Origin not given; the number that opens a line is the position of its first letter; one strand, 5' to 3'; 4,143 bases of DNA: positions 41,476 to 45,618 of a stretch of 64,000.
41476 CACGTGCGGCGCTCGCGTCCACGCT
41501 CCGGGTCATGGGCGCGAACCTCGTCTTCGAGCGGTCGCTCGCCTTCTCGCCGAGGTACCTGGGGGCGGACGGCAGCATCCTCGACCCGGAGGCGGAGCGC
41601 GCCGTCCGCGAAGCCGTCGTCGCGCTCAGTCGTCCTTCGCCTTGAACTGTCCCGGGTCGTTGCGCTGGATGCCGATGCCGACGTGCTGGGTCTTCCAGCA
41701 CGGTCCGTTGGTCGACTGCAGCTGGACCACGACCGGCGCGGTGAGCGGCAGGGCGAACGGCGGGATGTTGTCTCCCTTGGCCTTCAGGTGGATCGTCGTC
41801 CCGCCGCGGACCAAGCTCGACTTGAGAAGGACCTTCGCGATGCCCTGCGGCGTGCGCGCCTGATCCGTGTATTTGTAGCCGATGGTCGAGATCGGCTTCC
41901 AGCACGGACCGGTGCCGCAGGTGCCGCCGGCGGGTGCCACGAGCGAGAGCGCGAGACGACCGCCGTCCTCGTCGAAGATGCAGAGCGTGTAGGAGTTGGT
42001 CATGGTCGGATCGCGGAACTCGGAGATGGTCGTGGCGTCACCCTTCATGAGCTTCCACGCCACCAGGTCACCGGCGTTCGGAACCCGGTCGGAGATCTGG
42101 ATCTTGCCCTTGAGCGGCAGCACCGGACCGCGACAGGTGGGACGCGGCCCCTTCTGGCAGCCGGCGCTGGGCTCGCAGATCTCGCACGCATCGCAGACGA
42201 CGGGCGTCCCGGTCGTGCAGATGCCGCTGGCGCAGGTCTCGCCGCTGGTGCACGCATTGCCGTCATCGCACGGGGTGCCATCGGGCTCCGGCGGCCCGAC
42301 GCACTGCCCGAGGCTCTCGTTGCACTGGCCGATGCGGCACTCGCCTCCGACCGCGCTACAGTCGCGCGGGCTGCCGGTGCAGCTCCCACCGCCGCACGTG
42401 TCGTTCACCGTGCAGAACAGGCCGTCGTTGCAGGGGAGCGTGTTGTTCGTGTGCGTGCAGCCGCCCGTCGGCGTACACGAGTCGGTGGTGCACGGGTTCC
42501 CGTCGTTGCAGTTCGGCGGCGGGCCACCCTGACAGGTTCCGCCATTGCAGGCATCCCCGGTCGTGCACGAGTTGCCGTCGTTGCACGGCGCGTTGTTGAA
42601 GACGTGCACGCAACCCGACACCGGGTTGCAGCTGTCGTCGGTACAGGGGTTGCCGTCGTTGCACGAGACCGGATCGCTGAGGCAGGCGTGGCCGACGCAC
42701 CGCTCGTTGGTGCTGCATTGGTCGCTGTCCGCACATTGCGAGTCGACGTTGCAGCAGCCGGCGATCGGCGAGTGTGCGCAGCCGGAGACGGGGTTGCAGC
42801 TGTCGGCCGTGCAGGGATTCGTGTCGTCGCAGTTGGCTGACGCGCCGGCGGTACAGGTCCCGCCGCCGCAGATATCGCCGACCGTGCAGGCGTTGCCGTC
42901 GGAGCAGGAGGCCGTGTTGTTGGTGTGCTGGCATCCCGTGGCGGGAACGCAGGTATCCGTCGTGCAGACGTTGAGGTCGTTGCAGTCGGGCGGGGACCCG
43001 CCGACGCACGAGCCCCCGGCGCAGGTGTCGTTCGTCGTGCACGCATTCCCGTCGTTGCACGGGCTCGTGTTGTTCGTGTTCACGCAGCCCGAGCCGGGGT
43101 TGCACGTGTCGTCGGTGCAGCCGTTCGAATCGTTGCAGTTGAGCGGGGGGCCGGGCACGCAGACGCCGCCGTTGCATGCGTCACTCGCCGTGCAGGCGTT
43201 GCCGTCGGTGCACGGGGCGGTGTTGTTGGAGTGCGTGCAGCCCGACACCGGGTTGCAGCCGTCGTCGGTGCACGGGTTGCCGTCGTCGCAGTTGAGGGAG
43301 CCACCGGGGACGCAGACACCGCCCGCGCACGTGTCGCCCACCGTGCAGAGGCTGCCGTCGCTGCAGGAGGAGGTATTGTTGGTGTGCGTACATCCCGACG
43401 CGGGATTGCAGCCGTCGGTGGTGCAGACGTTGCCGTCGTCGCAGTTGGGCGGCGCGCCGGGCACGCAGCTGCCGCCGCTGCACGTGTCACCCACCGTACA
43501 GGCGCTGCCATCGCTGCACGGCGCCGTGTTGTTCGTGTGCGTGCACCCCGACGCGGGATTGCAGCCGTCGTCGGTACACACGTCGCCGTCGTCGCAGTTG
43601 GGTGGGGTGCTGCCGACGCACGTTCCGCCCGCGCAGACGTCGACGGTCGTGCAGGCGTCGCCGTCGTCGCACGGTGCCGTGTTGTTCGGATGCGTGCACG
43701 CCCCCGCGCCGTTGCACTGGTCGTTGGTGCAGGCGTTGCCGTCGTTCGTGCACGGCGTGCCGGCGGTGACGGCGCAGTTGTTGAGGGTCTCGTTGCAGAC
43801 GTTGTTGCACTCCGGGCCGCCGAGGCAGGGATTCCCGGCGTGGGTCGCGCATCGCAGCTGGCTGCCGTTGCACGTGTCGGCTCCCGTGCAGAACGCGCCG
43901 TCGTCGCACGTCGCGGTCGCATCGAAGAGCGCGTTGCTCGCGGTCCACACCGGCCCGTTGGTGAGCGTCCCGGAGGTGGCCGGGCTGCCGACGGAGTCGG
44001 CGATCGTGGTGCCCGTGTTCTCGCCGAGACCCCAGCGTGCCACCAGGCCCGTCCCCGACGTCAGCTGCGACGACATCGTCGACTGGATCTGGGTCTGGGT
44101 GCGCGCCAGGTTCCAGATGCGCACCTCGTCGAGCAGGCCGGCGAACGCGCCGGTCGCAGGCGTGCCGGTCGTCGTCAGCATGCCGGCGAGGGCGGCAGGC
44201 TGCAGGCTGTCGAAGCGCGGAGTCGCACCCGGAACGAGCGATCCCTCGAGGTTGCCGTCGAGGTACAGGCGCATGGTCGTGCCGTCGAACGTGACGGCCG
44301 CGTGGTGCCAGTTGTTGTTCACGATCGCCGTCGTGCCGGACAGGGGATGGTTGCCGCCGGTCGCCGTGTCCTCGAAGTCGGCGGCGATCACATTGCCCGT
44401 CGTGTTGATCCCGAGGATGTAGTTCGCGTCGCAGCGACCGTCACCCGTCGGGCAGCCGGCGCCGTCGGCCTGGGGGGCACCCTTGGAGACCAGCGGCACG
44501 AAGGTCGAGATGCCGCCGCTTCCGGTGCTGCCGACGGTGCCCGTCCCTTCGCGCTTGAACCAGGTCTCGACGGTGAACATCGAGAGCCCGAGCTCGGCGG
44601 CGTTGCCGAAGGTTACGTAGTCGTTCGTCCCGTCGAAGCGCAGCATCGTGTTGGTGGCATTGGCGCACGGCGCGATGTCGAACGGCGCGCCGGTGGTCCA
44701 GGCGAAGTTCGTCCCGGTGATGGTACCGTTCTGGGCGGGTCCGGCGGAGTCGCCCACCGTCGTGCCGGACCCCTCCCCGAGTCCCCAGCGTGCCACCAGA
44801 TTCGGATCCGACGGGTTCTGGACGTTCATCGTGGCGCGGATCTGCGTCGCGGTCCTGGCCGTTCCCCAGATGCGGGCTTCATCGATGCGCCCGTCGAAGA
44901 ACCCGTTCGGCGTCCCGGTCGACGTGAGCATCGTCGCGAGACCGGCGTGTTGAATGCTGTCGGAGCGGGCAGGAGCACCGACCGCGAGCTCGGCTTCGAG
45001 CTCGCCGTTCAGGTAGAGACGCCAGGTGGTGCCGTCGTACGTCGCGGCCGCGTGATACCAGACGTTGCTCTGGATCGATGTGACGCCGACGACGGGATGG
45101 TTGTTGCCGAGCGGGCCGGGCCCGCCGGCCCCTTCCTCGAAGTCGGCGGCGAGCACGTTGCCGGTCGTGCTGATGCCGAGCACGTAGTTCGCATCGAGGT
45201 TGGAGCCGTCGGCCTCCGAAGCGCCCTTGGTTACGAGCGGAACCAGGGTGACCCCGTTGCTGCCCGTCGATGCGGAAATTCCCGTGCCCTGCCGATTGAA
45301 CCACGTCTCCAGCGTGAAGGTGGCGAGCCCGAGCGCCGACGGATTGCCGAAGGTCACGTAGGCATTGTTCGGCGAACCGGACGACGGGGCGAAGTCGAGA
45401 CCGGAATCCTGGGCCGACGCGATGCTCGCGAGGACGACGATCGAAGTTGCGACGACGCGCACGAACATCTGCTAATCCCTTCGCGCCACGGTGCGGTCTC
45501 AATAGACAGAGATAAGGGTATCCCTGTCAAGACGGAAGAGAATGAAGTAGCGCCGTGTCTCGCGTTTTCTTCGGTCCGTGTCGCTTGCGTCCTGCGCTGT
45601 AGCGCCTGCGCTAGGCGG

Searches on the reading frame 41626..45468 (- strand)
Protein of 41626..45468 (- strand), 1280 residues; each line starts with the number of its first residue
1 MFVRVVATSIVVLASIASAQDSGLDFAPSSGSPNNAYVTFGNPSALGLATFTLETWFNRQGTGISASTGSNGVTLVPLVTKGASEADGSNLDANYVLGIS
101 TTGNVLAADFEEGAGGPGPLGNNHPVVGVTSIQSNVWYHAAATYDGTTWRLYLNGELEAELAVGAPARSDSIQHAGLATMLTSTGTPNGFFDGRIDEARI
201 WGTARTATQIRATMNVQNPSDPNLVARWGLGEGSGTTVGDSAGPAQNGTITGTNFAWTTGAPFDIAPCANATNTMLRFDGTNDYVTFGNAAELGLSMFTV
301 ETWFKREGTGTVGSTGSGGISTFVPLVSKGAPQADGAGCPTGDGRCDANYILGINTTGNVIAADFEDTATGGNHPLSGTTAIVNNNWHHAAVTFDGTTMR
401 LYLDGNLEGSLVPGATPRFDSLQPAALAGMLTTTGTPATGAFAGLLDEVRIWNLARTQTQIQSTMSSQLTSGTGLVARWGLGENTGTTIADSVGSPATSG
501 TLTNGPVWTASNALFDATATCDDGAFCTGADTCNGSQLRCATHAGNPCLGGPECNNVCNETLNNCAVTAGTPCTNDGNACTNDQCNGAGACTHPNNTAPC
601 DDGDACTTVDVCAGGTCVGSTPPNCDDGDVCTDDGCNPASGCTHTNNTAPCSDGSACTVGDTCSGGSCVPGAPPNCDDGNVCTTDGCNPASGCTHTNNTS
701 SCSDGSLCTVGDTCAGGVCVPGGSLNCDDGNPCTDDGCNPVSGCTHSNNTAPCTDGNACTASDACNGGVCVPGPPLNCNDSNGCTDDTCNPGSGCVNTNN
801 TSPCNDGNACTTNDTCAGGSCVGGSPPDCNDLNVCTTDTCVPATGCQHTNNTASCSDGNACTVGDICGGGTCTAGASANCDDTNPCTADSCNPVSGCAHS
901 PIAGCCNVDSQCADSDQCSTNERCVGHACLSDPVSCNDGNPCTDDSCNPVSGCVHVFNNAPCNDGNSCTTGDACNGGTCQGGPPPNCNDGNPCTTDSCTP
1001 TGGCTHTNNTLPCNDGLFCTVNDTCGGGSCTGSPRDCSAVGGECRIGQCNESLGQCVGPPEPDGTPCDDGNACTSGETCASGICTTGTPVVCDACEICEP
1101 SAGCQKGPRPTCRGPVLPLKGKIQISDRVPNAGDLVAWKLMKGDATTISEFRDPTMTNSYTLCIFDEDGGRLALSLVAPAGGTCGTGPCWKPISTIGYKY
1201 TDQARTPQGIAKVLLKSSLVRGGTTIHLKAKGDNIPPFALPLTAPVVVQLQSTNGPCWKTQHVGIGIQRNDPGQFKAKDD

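Call 6: search_protein_families(library=pfam, proteins=[window:41626-45468:-], max_evalue=0.01)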
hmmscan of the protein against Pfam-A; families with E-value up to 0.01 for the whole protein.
window:41626-45468:- (1280 aa): 3 families
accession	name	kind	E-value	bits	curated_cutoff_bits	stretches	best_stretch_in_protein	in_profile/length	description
PF13385.13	Laminin_G_3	-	1e-39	136.5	27.6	2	279-462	1-151/151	Concanavalin A-like lectin/glucanases superfamily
PF00526.23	Dicty_CTDC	-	6.2e-29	99.9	27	8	935-956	1-22/24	Dictyostelium (slime mold) repeat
PF02210.31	Laminin_G_2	-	0.001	20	22.9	1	374-451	42-123/126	Laminin G domain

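Call 7: search_protein_families(library=ncbifam, proteins=[window:41626-45468:-], max_evalue=0.01)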
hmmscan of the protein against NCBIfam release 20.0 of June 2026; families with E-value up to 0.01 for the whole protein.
window:41626-45468:- (1280 aa): 1 family
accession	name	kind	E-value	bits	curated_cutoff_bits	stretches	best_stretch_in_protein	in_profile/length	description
NF052521.1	TafC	equivalog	2.1e-13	50.2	410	2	220-466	145-361/373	TafC family fimbrial protein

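Call 42: list_cluster_members(proteins=[window:41629-45468:-, window:45960-50477:+, window:50494-54705:+, P0005, P0006, P0004, P0013, P0009])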
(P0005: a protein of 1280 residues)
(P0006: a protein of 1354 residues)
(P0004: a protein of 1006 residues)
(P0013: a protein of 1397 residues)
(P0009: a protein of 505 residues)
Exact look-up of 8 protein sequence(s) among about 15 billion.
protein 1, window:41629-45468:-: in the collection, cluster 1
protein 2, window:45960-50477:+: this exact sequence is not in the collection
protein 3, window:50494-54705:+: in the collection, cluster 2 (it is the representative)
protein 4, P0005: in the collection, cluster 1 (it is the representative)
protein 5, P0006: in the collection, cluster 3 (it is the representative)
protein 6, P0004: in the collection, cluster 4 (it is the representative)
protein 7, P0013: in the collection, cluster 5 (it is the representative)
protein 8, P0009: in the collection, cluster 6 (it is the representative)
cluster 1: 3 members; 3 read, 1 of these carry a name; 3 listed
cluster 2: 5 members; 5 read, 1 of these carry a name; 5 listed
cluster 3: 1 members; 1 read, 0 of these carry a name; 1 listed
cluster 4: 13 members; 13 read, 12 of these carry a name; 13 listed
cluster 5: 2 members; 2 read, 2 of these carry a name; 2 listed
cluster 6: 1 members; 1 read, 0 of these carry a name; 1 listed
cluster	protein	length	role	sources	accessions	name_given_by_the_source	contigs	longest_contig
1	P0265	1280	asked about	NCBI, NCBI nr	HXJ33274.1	MAG TPA: LamG-like jellyroll fold domain-containing protein [Candidatus Eisenbacteria ... | LamG-like jellyroll fold domain-containing protein [Candidatus Eisenbacteria bacterium]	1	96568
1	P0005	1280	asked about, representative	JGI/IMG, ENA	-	-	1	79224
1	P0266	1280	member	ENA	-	-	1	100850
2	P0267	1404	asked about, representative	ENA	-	-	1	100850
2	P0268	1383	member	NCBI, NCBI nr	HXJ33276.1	MAG TPA: LamG-like jellyroll fold domain-containing protein [Candidatus Eisenbacteria ... | LamG-like jellyroll fold domain-containing protein [Candidatus Eisenbacteria bacterium]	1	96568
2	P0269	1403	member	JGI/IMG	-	-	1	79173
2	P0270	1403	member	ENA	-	-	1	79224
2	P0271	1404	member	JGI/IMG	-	-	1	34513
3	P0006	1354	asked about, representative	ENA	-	-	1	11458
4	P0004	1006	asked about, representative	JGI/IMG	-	cysteine-rich repeat protein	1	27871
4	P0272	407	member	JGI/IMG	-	cysteine-rich repeat protein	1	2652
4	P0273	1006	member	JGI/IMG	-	cysteine-rich repeat protein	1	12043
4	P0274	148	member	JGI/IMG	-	hypothetical protein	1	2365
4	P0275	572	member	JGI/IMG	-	cysteine-rich repeat protein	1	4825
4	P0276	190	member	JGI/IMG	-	hypothetical protein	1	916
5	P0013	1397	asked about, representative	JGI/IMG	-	6-phosphogluconolactonase (cycloisomerase 2 family)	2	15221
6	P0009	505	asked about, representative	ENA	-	-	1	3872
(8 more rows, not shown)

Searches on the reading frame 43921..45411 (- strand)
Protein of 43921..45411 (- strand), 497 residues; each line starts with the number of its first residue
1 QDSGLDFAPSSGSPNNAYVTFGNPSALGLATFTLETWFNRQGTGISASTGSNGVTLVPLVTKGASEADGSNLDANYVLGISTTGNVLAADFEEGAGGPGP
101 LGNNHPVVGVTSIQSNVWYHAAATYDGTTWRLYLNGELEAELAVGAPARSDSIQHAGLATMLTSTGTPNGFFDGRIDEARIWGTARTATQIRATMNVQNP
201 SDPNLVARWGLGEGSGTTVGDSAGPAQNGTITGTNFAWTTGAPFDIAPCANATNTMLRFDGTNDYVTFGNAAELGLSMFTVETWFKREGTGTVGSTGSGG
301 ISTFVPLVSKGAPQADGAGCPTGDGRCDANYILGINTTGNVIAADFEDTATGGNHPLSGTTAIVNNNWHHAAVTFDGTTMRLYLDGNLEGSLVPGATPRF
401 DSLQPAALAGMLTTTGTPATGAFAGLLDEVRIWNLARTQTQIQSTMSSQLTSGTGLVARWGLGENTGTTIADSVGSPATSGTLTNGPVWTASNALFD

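Call 80: find_homologous_proteins(query=window:43921-45411:-, max_evalue=1e-20)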
Query seq(497 aa) (497 aa): 617 proteins with E <= 1e-20 among 8000 candidates; the best 120 are listed.
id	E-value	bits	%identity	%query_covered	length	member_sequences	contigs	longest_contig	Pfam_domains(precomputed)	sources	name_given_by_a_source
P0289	1.8e-200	685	51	93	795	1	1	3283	PF13385.14,PF00041.28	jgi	-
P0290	2.3e-200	685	48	95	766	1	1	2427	PF13385.14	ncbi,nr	ncbi:MAG TPA: LamG-like jellyroll fold domain-containing protein, partial [Candidatus Krumholzibacte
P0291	5.5e-191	654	61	96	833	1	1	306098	PF13385.14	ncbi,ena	-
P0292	2.0e-190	652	60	97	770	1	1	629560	PF13385.14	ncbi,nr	ncbi:MAG: LamG domain-containing protein [Deltaproteobacteria bacterium]|nr:LamG domain-containing p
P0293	5.2e-175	601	51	93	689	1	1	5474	PF13385.14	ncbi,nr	ncbi:MAG TPA: LamG-like jellyroll fold domain-containing protein, partial [Candidatus Limnocylindria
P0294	1.1e-174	600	46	96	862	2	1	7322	PF13385.14,PF02210.32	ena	-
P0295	1.2e-171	590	47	95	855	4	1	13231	PF22352.3,PF00801.27,PF13385.14,PF02973.23,PF02210.32,PF18911.7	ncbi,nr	ncbi:MAG: hypothetical protein DMF88_05635 [Acidobacteria bacterium]|nr:MAG: hypothetical protein DM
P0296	1.7e-167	576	61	44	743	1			PF13385.14,PF00041.28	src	-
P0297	2.5e-166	572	45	93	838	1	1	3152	PF13385.14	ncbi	-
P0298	1.3e-160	554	50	96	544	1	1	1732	PF13385.14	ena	-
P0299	5.9e-160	551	51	96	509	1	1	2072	PF13385.14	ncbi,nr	ncbi:MAG TPA: LamG domain-containing protein, partial [Candidatus Limnocylindria bacterium]|nr:LamG 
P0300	1.5e-155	537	55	49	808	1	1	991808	PF13385.14,PF00041.28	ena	-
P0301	8.2e-154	531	50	94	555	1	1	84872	PF13385.14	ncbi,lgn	-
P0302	6.0e-151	522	60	49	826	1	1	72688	PF16655.13,PF25059.2,PF21200.3,PF13385.14,PF25788.3,PF24489.2,PF00041.28,PF16656.12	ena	-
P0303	7.8e-150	518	42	90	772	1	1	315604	PF13385.14,PF02210.32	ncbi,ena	-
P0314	2.8e-133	463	58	49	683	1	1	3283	PF13385.14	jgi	jgi:hypothetical protein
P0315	1.9e-131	457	57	49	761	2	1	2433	PF13385.14,PF00041.28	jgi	jgi:hypothetical protein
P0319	4.0e-128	446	49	92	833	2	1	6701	PF09479.17,PF13385.14,PF18998.7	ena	-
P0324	7.7e-127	442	46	95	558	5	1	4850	PF13385.14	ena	-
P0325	4.7e-125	436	56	46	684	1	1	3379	PF13385.14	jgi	jgi:hypothetical protein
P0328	2.2e-124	434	55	47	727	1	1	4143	PF13385.14,PF18998.7,PF13860.13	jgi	jgi:hypothetical protein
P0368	2.0e-107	378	54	46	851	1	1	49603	PF13385.14,PF13860.13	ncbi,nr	ncbi:MAG TPA: LamG-like jellyroll fold domain-containing protein, partial [Candidatus Limnocylindria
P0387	2.1e-97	345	50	46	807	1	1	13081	PF13385.14,PF18962.8,PF00041.28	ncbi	-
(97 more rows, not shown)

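Call 82: search_protein_families(library=ncbifam, proteins=[P0291, P0324, P0319, P0328, P0368, P0387, P0314, P0315, P0325, P0298], max_evalue=0.01)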
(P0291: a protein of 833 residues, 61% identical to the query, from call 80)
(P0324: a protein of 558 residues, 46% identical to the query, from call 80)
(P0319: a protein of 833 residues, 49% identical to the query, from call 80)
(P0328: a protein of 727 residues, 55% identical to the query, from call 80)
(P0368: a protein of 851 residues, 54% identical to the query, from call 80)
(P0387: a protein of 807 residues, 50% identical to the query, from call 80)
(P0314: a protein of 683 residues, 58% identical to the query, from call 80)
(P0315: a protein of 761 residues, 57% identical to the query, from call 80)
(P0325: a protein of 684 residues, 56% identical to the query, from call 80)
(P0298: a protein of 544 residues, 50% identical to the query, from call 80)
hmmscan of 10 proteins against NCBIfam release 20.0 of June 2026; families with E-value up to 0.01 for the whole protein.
P0291 (833 aa): 1 family
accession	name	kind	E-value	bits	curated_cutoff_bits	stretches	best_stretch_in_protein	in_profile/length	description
NF052521.1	TafC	equivalog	8.9e-13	48.1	410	2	231-471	149-364/373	TafC family fimbrial protein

P0324 (558 aa): 1 family
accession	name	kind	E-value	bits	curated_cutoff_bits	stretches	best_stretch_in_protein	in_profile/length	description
NF052521.1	TafC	equivalog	4.6e-09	35.8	410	1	67-261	189-361/373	TafC family fimbrial protein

P0319 (833 aa): 3 families
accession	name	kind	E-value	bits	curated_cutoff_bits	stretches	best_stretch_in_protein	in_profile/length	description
TIGR02543.1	List_Bact_rpt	repeat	5.1e-12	45.9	20.95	1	555-586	4-39/44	TIGR02543 family repeat protein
NF052521.1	TafC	equivalog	8.7e-07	28.4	410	1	373-458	274-357/373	TafC family fimbrial protein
TIGR04183.1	Por_Secre_tail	domain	3.7e-05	23.6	23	1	752-830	1-70/72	T9SS type A sorting domain-containing protein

P0328 (727 aa): 7 families
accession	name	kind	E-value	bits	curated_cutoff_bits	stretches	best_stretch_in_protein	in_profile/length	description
NF052521.1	TafC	equivalog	1.6e-11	44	410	1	487-573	276-360/373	TafC family fimbrial protein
TIGR04183.1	Por_Secre_tail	domain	3.9e-08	33.2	23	1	643-725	1-71/72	T9SS type A sorting domain-containing protein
NF033707.1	T9SS_sortase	equivalog_domain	8.1e-07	27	420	1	636-715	994-1078/1095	type IX secretion system sortase PorU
NF005176.1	PRK06655.1-1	equivalog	1.1e-06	28.7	230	1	653-716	87-153/197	flagellar hook assembly protein FlgD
NF009276.0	PRK12633.1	equivalog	0.00022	21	383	1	649-715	115-182/234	flagellar basal body rod modification protein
NF009277.0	PRK12634.1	equivalog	0.0053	16.9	333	0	660-711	120-171/221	flagellar basal body rod modification protein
NF052228.1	T9SS_PorZ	equivalog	0.0092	14.4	260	0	658-726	693-756/757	type IX secretion system anionic LPS delivery protein PorZ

P0368 (851 aa): 2 families
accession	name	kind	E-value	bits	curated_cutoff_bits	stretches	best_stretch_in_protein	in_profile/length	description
NF052521.1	TafC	equivalog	1.6e-07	30.8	410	0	351-427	282-357/373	TafC family fimbrial protein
TIGR04183.1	Por_Secre_tail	domain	0.0003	20.7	23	1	768-848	1-70/72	T9SS type A sorting domain-containing protein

P0387 (807 aa): 4 families
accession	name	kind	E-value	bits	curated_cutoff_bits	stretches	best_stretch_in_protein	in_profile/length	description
TIGR04183.1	Por_Secre_tail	domain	5.7e-11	42.2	23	1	729-805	2-71/72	T9SS type A sorting domain-containing protein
NF038113.1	T9SSA_dep_M36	equivalog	4.2e-10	38.4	885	1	716-805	783-868/869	T9SS-dependent M36 family metallopeptidase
NF052323.1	T9SSA_dep_M6i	equivalog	1.4e-09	36.5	600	1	728-802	960-1033/1043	T9SS-dependent M6-like inactivated metalloprotease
NF052521.1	TafC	equivalog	7.1e-09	35.2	410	1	335-563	149-360/373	TafC family fimbrial protein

P0314 (683 aa): 2 families
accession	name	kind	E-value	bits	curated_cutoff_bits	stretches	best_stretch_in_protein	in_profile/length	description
NF052521.1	TafC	equivalog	1.1e-12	47.8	410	2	449-568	244-357/373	TafC family fimbrial protein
NF041540.1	dockerin_GC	domain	0.0052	17.1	29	0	633-676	14-63/67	GC-type dockerin domain-anchored protein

P0315 (761 aa): 1 family
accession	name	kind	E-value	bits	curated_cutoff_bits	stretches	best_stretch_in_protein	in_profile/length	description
NF052521.1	TafC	equivalog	6e-07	28.9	410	0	423-529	245-349/373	TafC family fimbrial protein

P0325 (684 aa): 3 families
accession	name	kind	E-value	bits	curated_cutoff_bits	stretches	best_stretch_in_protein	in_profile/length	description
NF052521.1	TafC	equivalog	2.1e-12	46.9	410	2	34-230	191-358/373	TafC family fimbrial protein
NF041540.1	dockerin_GC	domain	5.1e-06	26.8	29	1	630-675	13-64/67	GC-type dockerin domain-anchored protein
NF045522.1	MXAN_2561_fam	equivalog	3e-05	23.6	150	1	282-379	165-259/304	MXAN_2561 family MXYO-CTERM-anchored protein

P0298 (544 aa): 1 family
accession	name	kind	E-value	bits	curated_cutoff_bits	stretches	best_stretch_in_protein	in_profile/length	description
NF052521.1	TafC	equivalog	1.9e-10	40.4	410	2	32-216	193-356/373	TafC family fimbrial protein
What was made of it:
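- On T9SS type A/B C-terminal sorting domain: True CTDs in LamG-head homologues were detected by the same library (call 82).
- Closest known: T9SS C-terminal sorting domains. Same: Homologues of the window's LamG head carry a type A CTD in the equivalent position (call 82).
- Closest known: Dockerin-type docking modules. Same: One LamG-head homologue (P0325) ends in a GC-type dockerin-like match that falls below the curated cut-off (call 82).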
